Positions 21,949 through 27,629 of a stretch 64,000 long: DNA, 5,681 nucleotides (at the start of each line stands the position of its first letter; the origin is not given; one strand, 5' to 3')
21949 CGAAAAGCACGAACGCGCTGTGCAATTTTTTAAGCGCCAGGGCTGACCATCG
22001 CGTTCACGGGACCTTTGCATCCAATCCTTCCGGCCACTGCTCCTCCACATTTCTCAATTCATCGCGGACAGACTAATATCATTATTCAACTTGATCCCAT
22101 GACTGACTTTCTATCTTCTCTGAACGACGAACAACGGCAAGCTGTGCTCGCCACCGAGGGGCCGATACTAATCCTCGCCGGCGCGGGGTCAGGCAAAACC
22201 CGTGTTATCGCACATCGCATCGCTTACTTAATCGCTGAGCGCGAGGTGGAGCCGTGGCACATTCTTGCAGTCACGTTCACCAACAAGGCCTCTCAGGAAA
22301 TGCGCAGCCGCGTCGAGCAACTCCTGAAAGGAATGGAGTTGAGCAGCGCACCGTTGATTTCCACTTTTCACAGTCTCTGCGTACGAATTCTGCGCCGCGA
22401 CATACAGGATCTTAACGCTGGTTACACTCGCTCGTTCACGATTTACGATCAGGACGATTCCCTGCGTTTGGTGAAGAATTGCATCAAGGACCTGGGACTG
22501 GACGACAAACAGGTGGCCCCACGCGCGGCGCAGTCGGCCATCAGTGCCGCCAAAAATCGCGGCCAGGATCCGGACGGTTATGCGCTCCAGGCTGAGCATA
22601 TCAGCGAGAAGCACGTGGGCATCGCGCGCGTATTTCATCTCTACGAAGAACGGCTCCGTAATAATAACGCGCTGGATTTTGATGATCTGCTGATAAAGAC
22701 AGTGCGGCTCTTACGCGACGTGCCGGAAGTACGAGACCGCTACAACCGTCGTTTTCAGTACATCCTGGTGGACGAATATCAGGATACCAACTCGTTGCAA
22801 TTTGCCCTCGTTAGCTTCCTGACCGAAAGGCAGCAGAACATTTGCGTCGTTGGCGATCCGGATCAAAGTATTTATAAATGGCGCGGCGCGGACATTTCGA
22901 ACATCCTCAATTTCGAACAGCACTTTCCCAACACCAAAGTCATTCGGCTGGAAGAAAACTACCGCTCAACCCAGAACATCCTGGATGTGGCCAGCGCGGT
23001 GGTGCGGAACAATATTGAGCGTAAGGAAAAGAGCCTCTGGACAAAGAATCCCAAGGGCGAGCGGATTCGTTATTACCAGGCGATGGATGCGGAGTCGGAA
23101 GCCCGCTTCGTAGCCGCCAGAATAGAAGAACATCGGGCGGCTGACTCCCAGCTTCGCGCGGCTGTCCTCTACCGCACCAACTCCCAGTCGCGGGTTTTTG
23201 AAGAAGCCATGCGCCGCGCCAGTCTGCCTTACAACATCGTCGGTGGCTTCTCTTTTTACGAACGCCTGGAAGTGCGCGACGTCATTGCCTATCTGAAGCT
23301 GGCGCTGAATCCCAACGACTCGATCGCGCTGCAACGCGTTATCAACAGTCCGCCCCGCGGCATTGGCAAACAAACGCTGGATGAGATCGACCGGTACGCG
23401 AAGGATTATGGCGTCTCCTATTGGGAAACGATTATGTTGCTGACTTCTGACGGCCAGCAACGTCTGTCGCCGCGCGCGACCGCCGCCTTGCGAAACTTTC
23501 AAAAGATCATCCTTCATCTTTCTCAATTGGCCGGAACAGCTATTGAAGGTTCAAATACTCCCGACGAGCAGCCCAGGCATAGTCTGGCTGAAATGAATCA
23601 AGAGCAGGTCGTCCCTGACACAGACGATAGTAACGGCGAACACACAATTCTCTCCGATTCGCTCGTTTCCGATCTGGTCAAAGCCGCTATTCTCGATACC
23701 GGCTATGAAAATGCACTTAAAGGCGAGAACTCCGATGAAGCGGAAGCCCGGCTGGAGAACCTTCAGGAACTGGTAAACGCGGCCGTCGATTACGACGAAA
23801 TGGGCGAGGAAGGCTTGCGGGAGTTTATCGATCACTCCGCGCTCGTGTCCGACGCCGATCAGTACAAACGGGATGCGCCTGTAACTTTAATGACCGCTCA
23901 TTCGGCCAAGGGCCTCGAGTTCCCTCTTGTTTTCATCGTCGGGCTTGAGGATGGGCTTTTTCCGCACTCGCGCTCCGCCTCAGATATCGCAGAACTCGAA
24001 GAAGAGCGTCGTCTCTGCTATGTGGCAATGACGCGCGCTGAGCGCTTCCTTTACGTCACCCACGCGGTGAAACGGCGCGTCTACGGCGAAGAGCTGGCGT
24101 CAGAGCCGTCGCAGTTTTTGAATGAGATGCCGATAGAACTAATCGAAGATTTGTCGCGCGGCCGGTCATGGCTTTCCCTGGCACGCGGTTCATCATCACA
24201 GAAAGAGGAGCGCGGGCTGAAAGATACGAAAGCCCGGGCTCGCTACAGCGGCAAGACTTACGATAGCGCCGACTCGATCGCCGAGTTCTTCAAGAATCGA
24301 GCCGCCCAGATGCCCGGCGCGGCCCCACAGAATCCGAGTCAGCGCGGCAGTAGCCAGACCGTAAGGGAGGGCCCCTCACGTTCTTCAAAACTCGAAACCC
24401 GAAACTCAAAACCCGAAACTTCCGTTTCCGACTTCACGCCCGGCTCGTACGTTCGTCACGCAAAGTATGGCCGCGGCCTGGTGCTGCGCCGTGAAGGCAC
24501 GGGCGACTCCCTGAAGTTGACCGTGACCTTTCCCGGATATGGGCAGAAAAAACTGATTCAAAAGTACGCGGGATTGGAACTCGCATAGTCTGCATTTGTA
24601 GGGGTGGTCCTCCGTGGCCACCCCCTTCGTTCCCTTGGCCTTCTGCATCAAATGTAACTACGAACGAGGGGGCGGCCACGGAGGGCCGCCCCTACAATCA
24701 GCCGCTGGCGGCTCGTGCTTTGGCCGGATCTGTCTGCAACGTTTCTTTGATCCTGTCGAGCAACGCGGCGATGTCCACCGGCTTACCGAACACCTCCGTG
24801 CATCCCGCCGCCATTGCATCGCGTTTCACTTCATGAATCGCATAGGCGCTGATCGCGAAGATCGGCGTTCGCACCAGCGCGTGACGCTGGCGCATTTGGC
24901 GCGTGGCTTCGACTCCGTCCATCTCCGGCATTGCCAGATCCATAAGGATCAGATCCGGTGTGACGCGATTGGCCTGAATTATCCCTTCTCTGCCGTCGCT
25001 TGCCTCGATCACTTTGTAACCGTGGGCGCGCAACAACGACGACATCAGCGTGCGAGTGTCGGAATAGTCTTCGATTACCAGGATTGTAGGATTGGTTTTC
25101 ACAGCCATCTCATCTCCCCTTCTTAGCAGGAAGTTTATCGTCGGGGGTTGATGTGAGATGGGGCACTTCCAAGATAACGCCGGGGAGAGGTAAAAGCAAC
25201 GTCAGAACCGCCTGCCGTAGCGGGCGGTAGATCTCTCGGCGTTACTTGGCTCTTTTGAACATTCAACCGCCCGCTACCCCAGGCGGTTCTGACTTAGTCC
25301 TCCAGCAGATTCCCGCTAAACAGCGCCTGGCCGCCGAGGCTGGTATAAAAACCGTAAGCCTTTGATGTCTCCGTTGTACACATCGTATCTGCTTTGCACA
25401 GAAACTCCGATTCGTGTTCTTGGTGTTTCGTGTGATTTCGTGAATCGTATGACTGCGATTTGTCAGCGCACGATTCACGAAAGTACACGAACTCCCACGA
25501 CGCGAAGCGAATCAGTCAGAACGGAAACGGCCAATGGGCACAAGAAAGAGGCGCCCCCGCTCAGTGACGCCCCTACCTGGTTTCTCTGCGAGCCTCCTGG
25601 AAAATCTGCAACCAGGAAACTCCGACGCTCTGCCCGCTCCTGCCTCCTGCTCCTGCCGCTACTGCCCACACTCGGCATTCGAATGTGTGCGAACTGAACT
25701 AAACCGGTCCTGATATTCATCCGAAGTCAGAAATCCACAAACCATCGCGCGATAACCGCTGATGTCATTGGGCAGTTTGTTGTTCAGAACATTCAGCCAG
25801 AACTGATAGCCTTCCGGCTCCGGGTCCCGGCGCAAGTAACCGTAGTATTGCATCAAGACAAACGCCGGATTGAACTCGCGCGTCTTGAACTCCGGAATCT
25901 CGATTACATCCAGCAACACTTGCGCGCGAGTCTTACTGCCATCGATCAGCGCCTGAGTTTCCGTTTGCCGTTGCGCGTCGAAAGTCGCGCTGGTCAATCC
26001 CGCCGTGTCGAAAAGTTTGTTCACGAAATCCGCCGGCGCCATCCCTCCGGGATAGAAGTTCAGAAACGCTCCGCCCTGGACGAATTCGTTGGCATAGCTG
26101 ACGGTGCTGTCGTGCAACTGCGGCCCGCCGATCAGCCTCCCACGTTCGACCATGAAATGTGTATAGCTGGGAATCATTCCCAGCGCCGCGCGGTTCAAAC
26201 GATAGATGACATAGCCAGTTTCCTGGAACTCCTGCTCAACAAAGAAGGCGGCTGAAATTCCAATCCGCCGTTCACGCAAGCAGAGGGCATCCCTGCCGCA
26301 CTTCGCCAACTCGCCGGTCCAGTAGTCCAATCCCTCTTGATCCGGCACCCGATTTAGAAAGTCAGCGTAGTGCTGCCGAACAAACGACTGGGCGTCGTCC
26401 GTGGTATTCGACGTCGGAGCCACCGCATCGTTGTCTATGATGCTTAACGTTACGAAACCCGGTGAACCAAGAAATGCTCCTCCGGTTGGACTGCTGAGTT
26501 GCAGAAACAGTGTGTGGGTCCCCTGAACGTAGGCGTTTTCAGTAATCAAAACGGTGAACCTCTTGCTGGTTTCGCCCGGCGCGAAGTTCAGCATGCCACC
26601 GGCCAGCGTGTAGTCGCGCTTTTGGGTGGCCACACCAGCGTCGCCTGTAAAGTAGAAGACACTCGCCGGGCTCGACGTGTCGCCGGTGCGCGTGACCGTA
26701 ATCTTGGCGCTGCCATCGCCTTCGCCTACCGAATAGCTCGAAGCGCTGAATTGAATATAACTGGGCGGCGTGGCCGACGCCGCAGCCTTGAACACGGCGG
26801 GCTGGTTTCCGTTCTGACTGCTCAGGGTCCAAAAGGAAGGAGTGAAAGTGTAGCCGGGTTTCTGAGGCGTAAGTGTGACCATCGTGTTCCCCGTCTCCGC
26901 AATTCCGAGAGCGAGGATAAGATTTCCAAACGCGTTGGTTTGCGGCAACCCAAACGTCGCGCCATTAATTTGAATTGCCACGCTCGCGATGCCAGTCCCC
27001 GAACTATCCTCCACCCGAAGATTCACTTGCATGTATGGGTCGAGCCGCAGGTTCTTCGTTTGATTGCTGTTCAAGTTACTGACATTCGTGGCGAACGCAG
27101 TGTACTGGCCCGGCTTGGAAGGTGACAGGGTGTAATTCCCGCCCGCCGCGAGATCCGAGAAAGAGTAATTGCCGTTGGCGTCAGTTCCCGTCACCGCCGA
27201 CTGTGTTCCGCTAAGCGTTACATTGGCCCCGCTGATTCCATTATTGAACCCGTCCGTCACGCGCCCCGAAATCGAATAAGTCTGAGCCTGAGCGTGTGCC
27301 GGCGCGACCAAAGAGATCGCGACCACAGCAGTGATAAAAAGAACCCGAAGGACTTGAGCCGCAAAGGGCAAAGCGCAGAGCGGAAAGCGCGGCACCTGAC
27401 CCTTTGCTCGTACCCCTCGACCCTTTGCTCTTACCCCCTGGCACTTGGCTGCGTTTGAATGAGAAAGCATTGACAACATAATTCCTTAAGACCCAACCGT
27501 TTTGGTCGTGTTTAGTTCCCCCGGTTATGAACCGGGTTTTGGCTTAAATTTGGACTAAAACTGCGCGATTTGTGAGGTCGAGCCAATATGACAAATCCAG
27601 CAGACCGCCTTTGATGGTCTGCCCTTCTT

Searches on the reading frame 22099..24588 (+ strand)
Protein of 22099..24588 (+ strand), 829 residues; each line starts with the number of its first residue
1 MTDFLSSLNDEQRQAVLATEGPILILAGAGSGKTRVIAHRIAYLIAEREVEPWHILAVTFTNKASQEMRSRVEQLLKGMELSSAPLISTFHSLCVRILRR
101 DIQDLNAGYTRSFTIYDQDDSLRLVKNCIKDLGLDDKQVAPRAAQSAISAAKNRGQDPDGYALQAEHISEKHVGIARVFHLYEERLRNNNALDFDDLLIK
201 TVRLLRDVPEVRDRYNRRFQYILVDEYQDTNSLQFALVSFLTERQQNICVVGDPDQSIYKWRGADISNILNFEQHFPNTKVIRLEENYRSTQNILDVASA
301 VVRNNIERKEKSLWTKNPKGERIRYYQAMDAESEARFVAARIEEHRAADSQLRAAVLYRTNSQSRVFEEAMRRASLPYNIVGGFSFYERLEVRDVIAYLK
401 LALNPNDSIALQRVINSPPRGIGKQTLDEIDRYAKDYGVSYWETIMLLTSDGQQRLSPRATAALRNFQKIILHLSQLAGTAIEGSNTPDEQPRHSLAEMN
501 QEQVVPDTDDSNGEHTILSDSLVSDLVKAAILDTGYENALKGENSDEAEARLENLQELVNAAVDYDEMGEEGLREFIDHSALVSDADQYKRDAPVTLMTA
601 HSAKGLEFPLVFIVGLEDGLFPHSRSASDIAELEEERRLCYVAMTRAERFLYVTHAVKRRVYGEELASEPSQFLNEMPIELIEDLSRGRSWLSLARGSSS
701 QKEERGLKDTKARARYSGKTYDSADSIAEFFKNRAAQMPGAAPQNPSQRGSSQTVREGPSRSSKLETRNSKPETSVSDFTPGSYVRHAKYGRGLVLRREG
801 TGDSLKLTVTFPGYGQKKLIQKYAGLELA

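Call 95: search_protein_families(library=pfam, proteins=[window:22099-24588:+], max_evalue=0.00001)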
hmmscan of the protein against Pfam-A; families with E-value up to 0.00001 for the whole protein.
window:22099-24588:+ (829 aa): 7 families
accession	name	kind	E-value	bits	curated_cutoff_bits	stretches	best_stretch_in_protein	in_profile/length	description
PF00580.27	UvrD-helicase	-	5.2e-95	318.6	23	1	8-277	1-271/271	UvrD/REP helicase N-terminal domain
PF13361.12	UvrD_C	-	4.5e-78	263.6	25.6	1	282-656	1-348/350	UvrD-like helicase C-terminal domain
PF13245.12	AAA_19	-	5.3e-25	88.6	25.1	1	12-260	1-132/134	AAA domain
PF01443.25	Viral_helicase1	-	3.2e-09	37.4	21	0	575-650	159-223/228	Viral superfamily 1 RNA helicase core domain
PF21196.3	PcrA_UvrD_tudor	-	5.2e-08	33.1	23.9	1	782-824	2-44/48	PcrA/UvrD tudor domain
PF13538.12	UvrD_C_2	-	9.1e-08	32.3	27.4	1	595-653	2-51/52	UvrD-like helicase C-terminal domain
PF13604.12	AAA_30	-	2.2e-07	31.3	27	0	8-72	2-66/191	AAA domain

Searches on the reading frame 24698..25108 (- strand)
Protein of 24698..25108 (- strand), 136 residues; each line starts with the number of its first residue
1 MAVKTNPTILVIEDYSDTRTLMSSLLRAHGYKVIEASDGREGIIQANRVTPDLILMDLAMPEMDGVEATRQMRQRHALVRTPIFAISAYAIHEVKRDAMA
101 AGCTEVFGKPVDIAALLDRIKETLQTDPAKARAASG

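Call 95: search_protein_families(library=pfam, proteins=[window:24698-25108:-], max_evalue=0.00001)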
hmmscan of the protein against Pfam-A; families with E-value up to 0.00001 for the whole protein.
window:24698-25108:- (136 aa): 1 family
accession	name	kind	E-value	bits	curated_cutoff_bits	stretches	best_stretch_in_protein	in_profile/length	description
PF00072.30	Response_reg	-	2.1e-24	86.3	30.2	1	9-121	1-111/111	Response regulator receiver domain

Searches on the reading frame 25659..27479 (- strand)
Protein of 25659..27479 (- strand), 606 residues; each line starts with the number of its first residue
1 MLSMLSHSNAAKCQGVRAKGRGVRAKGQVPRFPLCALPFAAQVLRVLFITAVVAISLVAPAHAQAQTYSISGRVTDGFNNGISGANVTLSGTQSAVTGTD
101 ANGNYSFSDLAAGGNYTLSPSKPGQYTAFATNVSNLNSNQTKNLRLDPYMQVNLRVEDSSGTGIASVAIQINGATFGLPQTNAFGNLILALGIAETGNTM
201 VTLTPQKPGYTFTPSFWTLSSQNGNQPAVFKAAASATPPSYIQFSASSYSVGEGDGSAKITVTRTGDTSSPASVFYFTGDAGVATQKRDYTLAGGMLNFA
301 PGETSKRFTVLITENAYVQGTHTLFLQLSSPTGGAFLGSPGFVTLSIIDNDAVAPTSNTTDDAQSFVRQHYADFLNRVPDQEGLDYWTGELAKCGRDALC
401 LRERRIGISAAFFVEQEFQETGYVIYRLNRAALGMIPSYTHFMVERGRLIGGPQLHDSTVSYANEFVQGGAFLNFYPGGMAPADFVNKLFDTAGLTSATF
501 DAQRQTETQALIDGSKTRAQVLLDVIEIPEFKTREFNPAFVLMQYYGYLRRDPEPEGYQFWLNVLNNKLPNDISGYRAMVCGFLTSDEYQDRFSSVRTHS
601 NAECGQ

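Call 95: search_protein_families(library=pfam, proteins=[window:25659-27479:-], max_evalue=0.00001)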
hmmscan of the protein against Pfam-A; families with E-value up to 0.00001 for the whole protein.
window:25659-27479:- (606 aa): 5 families
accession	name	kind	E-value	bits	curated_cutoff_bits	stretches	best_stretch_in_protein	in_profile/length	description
PF13946.11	DUF4214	-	3.9e-17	62.5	23.2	1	361-393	18-50/72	Domain of unknown function (DUF4214)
PF03160.20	Calx-beta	-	8.2e-17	61.8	27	1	241-351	7-119/119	Calx-beta domain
PF13620.12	CarboxypepD_reg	-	1.7e-13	51.1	32.3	1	69-142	1-75/82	Carboxypeptidase regulatory-like domain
PF13715.12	CarbopepD_reg_2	-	2.2e-08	34.5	32.2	1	70-142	1-70/88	CarboxypepD_reg-like domain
PF17210.9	SdrD_B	-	5.2e-07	30.3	29.7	1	76-135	18-79/112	SdrD B-like domain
